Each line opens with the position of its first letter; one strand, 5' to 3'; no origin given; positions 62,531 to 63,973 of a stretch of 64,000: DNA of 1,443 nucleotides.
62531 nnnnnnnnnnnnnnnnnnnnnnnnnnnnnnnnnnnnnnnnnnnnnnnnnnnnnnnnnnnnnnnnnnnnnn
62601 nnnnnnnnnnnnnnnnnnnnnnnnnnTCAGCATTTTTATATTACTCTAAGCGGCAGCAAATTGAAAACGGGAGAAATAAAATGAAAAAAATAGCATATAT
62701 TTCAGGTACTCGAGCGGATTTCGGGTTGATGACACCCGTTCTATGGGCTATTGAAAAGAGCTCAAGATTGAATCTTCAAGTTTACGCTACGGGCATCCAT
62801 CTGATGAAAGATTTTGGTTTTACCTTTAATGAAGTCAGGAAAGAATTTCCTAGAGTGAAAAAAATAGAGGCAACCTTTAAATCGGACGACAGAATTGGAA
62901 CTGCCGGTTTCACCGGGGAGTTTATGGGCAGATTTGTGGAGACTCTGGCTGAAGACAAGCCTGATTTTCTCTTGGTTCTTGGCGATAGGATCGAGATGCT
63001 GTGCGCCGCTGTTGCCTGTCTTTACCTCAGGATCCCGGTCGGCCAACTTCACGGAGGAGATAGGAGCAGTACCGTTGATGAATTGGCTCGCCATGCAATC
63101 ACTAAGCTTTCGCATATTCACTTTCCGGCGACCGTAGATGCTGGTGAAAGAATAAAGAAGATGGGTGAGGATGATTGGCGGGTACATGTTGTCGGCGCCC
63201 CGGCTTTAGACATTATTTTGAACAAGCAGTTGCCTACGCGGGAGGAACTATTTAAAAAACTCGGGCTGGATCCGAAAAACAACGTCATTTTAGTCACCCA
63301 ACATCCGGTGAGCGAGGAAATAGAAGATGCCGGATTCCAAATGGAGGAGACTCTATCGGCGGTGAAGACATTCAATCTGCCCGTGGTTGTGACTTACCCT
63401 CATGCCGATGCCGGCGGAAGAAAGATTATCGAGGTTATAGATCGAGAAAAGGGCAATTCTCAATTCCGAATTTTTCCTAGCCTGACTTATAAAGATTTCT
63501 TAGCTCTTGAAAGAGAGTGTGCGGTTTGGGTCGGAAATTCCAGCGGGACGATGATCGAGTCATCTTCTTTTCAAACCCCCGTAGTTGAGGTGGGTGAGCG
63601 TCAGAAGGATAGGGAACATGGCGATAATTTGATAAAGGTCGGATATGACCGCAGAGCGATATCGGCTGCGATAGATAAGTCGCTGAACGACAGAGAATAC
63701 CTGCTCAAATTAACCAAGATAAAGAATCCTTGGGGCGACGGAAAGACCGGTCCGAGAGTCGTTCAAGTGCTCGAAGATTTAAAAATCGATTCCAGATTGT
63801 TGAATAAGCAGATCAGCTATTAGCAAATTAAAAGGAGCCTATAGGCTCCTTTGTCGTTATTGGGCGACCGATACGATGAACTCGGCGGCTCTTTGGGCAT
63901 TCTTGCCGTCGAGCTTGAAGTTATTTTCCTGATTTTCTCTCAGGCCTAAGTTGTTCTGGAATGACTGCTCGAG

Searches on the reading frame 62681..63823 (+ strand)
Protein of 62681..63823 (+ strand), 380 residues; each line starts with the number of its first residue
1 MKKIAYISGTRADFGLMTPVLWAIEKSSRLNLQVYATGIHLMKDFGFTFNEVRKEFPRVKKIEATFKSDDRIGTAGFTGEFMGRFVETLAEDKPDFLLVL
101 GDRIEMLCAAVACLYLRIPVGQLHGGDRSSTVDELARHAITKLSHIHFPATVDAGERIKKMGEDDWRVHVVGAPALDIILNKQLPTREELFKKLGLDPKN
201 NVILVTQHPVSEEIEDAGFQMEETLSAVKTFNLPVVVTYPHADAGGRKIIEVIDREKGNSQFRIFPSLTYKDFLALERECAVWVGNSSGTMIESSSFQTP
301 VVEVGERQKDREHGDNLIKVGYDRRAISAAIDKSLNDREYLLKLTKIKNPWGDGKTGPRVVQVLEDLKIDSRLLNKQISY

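Call 72: search_protein_families(library=pfam, proteins=[window:62681-63820:+], max_evalue=0.01)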
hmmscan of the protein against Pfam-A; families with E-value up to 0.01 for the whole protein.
window:62681-63820:+ (380 aa): 1 family
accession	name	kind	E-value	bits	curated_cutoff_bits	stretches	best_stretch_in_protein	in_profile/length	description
PF02350.25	Epimerase_2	-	6e-76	256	30.6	1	23-365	2-347/347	UDP-N-acetylglucosamine 2-epimerase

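Call 88: find_encoding_contigs(protein=window:62681-63823:+, flank=10000, max_places=1)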
Protein window:62681-63823:+ (380 aa): 22 contigs read that carry it; 1 place shown.
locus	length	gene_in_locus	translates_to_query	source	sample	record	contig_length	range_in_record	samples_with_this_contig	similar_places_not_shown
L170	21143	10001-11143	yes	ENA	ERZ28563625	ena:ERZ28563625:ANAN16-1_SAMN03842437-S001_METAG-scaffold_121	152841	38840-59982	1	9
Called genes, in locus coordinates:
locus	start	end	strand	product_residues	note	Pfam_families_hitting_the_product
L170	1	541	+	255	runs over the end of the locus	PF01209:Ubie_methyltran, PF13489:Methyltransf_23, PF05148:Methyltransf_8, PF05175:MTS, PF08241:Methyltransf_11, PF08242:Methyltransf_12, PF13649:Methyltransf_25, PF13847:Methyltransf_31, +1 more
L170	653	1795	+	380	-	PF03102:NeuB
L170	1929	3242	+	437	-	-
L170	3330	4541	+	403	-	-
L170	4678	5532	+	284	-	PF01522:Polysacc_deac_1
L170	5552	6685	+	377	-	-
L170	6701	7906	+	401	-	PF13489:Methyltransf_23, PF13649:Methyltransf_25, PF13847:Methyltransf_31, PF08241:Methyltransf_11, PF08242:Methyltransf_12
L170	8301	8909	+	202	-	PF02348:CTP_transf_3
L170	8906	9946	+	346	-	PF03102:NeuB, PF08666:SAF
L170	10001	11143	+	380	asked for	PF02350:Epimerase_2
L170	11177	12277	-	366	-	PF04464:Glyphos_transf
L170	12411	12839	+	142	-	PF00132:Hexapep, PF14602:Hexapep_2 (weak)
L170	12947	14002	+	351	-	PF01041:DegT_DnrJ_EryC1, PF01053:Cys_Met_Meta_PP (weak)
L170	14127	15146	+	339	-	PF01073:3Beta_HSD, PF01370:Epimerase, PF02719:Polysacc_synt_2, PF04321:RmlD_sub_bind, PF05368:NmrA, PF07993:NAD_binding_4 (weak), PF16363:GDP_Man_Dehyd, PF13460:NAD_binding_10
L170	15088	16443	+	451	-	PF01943:Polysacc_synt, PF13440:Polysacc_synt_3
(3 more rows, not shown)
